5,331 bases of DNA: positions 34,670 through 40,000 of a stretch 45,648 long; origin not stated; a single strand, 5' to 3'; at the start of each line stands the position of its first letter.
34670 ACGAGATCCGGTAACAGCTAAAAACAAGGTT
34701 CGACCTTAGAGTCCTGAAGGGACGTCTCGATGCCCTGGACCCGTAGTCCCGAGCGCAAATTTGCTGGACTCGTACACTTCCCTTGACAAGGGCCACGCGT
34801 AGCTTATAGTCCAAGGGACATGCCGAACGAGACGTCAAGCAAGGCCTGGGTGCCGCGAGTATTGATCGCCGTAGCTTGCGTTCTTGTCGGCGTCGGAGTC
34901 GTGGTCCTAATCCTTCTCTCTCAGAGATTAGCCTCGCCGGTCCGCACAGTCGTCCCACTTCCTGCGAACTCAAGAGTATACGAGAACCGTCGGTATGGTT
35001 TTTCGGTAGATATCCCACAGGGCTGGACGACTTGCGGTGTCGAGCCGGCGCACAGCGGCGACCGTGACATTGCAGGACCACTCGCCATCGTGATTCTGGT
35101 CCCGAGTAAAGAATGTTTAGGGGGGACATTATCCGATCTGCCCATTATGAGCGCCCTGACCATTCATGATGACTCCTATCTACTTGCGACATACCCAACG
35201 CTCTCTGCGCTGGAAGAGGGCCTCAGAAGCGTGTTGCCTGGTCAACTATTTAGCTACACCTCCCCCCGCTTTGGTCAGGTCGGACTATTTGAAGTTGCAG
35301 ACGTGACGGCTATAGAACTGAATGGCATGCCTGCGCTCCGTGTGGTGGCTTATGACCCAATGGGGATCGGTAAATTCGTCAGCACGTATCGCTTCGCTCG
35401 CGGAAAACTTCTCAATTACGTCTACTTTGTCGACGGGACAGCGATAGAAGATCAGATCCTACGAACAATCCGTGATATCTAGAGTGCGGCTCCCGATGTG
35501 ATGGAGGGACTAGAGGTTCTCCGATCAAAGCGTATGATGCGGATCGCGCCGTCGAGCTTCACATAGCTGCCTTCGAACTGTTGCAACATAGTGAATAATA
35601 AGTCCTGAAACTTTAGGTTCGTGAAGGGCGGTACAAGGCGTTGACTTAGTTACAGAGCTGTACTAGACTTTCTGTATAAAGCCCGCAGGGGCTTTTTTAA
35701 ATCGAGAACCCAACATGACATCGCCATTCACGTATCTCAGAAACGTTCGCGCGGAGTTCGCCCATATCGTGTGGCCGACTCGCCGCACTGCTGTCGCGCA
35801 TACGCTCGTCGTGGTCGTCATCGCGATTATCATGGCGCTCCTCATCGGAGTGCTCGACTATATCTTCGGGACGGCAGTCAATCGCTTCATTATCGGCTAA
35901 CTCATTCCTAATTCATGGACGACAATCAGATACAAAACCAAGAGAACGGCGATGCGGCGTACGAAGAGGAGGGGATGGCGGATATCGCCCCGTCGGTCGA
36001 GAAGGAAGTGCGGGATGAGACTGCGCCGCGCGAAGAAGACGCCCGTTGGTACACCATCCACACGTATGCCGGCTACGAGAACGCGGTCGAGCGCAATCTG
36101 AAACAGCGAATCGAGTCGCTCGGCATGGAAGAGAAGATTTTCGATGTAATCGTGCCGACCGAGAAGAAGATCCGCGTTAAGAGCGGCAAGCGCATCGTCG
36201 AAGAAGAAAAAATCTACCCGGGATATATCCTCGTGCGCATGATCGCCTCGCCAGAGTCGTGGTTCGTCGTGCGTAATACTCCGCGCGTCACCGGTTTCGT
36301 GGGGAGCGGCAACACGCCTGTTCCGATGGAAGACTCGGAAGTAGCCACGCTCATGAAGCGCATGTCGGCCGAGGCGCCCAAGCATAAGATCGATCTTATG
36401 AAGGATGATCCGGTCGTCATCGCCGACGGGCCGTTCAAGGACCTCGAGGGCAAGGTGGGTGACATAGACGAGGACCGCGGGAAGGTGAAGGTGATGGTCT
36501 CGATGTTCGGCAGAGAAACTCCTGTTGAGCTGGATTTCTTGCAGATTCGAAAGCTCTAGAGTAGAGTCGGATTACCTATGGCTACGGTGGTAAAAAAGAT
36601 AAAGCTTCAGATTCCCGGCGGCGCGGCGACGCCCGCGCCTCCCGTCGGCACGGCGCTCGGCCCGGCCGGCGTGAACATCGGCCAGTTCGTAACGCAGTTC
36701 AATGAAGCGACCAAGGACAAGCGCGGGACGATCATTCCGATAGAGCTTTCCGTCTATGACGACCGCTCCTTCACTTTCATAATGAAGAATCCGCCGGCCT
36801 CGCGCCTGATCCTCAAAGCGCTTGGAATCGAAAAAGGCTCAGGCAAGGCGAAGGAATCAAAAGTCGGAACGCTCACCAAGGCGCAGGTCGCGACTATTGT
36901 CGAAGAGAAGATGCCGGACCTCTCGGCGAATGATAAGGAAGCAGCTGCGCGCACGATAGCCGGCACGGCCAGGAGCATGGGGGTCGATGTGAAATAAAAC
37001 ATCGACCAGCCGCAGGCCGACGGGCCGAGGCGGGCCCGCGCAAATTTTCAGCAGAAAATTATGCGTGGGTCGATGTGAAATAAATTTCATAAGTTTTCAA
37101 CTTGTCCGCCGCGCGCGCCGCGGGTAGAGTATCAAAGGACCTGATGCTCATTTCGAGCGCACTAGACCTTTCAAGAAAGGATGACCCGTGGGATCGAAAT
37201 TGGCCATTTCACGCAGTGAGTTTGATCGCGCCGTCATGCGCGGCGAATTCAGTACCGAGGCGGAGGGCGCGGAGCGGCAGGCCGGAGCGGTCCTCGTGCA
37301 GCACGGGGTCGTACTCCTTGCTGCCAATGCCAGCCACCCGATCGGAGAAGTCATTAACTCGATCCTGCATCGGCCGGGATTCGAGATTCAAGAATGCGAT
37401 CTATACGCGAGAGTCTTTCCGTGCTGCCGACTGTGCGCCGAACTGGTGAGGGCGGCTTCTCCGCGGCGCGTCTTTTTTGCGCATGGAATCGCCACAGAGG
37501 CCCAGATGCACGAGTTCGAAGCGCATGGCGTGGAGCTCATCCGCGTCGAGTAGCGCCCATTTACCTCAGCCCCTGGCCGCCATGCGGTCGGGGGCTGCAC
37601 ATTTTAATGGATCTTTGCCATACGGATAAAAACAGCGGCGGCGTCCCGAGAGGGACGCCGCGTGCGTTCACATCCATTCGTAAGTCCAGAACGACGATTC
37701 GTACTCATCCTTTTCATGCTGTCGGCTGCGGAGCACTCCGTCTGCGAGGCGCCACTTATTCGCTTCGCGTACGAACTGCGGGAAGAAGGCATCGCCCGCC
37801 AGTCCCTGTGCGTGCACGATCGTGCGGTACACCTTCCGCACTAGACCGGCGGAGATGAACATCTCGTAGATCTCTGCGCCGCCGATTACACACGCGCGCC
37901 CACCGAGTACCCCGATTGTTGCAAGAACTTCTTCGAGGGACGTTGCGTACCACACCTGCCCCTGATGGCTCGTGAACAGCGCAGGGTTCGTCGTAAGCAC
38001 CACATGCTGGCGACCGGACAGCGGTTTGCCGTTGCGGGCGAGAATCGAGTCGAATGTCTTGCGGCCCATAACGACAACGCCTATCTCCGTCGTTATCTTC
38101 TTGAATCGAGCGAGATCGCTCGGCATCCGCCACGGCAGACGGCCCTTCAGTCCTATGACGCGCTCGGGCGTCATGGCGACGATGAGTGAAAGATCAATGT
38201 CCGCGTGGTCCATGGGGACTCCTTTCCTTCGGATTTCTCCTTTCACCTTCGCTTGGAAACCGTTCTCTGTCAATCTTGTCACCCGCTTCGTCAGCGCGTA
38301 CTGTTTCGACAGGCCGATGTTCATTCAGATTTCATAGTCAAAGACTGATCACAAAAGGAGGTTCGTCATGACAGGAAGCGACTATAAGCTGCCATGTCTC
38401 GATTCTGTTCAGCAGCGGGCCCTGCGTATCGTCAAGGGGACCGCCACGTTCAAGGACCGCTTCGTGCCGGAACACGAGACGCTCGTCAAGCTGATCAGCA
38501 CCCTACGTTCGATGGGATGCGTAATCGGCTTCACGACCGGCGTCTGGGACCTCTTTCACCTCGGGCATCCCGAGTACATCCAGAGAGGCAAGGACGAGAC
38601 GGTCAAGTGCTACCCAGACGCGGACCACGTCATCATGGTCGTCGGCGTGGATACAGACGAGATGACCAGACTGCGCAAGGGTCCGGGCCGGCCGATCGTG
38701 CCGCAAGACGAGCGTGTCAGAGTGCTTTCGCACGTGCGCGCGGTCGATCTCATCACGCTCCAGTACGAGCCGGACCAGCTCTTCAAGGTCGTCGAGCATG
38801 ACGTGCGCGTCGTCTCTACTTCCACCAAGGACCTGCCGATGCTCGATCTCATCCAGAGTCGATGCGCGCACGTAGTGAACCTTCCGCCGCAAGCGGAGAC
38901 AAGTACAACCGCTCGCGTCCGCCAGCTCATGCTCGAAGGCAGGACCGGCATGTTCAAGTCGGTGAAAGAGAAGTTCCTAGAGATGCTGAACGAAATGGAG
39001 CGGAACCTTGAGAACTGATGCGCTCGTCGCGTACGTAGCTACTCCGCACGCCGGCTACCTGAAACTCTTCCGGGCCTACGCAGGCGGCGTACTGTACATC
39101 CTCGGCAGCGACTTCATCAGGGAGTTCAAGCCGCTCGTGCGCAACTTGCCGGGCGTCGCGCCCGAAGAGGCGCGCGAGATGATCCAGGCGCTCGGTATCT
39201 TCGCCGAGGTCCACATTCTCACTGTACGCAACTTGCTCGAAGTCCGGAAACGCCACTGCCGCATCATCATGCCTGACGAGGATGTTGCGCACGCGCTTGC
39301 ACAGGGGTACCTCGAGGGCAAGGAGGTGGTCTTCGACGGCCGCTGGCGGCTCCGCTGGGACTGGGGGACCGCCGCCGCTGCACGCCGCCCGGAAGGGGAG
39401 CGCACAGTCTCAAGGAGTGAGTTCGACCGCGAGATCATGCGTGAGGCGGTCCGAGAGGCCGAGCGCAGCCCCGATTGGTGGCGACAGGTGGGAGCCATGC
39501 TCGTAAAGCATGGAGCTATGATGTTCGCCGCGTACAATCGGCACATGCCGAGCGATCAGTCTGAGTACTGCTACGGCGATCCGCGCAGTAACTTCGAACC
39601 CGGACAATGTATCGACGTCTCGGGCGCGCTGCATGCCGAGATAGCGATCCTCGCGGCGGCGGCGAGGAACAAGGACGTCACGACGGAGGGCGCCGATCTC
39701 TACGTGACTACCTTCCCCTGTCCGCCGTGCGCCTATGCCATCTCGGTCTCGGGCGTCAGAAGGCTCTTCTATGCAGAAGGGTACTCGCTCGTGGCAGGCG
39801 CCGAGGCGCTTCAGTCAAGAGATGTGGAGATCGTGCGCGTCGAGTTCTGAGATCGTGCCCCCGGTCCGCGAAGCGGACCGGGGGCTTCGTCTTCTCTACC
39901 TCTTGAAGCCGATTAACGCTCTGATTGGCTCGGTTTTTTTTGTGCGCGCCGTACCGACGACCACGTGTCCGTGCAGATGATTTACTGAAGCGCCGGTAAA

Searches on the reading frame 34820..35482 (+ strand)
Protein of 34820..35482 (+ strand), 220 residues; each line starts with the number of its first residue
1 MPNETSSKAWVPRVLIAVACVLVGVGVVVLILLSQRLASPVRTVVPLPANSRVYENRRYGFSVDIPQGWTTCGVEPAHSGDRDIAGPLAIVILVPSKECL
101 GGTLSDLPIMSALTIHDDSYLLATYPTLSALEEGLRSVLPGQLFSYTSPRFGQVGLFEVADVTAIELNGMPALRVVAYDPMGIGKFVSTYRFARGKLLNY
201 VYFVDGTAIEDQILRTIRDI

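Call 3: search_protein_families(library=pfam, proteins=[window:34820-35482:+], max_evalue=1)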
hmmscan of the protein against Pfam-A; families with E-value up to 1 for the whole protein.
window:34820-35482:+ (220 aa): 1 family
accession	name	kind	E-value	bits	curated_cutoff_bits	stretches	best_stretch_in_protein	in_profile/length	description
PF17609.7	HCMV_UL124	-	0.0032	18.1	27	0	18-66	56-103/126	Family of unknown function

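Call 19: search_protein_families(library=ncbifam, proteins=[window:34820-35482:+], max_evalue=0.1)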
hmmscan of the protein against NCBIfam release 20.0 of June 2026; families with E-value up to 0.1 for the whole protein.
window:34820-35482:+ (220 aa): 0 families

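Call 107: search_solved_structures(query=window:34820-35482:+, max_evalue=10)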
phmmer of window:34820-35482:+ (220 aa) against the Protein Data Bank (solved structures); distinct sequences matched with E-value up to 10: 0.

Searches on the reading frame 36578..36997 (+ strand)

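Call 77: search_protein_families(library=pfam, proteins=[window:36578-36997:+], max_evalue=0.0001)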
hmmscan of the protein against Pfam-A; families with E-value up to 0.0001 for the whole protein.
window:36578-36997:+ (139 aa): 2 families
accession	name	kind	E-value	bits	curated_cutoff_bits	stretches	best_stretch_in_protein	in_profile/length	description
PF03946.19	Ribosomal_L11_N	-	1.7e-26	92.2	32.9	1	8-65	1-58/58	Ribosomal protein L11, N-terminal domain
PF00298.24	Ribosomal_L11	-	4.1e-26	91.6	21.4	1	70-138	1-69/69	Ribosomal protein L11, RNA binding domain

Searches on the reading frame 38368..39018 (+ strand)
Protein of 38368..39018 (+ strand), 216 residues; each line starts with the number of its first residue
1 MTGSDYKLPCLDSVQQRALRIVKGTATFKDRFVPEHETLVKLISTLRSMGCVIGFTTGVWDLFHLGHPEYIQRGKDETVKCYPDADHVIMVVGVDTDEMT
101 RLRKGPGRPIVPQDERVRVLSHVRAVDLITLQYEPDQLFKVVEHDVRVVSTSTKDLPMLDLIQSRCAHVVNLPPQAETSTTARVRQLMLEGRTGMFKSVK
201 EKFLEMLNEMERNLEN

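Call 77: search_protein_families(library=pfam, proteins=[window:38368-39018:+], max_evalue=0.0001)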
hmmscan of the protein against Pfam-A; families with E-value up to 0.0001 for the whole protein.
window:38368-39018:+ (216 aa): 1 family
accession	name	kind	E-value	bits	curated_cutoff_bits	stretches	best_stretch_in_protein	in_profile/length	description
PF01467.32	CTP_transf_like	-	1.6e-05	25.5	21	1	56-130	2-64/133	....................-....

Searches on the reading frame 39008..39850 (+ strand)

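Call 77: search_protein_families(library=pfam, proteins=[window:39008-39850:+], max_evalue=0.0001)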
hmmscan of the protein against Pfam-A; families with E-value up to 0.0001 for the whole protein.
window:39008-39850:+ (280 aa): 2 families
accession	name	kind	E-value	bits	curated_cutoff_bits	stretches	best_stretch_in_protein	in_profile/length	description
PF00383.29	dCMP_cyt_deam_1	-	5e-18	65.3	25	1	138-256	2-101/102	Cytidine and deoxycytidylate deaminase zinc-binding region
PF14437.12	MafB19-deam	-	1.1e-09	38.7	27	1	141-259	4-103/142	MafB19-like deaminase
